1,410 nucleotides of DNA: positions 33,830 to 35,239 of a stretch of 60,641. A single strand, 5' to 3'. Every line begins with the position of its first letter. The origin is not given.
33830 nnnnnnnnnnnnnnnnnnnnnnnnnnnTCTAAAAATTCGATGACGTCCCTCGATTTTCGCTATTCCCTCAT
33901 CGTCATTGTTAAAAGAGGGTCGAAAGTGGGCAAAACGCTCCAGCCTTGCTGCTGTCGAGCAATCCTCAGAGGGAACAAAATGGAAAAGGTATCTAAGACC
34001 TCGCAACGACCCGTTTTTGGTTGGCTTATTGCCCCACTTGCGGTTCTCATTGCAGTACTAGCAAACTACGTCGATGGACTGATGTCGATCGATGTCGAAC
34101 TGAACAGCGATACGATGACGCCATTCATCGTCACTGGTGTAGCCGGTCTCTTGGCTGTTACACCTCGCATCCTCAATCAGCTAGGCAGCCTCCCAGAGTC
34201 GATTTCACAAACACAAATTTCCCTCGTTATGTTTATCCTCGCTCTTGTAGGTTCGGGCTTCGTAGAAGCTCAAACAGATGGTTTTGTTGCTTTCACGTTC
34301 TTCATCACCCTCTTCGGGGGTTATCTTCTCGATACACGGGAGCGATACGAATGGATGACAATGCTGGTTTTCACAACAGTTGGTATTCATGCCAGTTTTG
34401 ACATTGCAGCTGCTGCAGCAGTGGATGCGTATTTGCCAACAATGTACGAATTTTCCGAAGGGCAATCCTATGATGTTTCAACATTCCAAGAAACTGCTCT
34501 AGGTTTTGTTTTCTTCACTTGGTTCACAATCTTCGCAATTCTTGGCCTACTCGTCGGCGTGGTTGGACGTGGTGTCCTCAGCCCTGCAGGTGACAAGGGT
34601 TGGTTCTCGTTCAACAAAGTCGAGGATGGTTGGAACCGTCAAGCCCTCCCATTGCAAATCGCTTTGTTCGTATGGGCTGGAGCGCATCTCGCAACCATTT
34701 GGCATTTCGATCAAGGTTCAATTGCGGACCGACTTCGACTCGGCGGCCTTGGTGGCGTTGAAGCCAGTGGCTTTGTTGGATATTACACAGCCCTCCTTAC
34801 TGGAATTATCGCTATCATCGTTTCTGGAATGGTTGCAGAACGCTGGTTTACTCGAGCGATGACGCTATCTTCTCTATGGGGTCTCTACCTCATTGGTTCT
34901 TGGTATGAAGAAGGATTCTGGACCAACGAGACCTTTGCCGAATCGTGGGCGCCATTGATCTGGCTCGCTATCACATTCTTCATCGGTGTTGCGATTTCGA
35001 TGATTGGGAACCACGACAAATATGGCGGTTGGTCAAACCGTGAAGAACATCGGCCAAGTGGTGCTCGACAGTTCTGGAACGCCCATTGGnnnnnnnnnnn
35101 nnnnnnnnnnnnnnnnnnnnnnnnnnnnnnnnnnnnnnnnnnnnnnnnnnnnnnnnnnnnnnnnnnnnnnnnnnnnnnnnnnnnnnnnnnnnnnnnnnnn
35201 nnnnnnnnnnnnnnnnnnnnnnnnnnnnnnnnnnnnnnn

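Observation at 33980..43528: A ~3,180-residue AglB: oligosaccharyltransferase embedded in a giant doubly anchored surface protein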

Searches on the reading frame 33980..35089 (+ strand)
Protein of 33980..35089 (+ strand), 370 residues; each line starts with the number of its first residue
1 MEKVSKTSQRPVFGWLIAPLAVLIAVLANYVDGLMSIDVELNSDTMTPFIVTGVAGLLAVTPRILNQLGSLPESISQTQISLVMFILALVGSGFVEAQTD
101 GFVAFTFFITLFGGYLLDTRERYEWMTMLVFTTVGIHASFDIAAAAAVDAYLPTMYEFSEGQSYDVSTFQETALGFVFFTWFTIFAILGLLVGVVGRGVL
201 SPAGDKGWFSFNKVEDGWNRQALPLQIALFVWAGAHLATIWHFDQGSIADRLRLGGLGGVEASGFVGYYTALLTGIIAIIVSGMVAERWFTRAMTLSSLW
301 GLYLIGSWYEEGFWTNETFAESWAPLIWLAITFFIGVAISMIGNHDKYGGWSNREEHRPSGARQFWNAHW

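Call 14: search_protein_families(library=pfam, proteins=[window:33980-35089:+], max_evalue=10)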
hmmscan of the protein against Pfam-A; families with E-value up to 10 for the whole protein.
window:33980-35089:+ (370 aa): 1 family
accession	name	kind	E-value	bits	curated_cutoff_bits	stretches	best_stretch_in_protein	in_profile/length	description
PF10953.13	DUF2754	-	1.3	9.8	25.8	1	256-288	29-61/70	Protein of unknown function (DUF2754)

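Call 75: search_solved_structures(query=A4, max_evalue=10)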
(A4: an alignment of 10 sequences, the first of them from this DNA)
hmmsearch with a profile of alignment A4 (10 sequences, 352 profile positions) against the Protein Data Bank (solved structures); distinct sequences matched with E-value up to 10: 0.

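Call 76: search_protein_families(library=pfam, alignment_id=A4, max_evalue=1)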
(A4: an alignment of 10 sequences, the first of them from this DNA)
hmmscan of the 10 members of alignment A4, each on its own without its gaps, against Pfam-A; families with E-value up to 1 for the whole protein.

A. member 1, seq(362 aa): 0 families

B. families by the number of members that match (of 10 scanned): 4 families
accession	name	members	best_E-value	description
PF22479.2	Pam3_gp18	1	0.04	Cyanophage baseplate Pam3 plug gp18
PF07694.17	5TM-5TMR_LYT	1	0.046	5TMR of 5TMR-LYT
PF02439.20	Adeno_E3_CR2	1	0.46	Adenovirus E3 region protein CR2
PF09451.16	ATG27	1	0.72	Autophagy-related protein 27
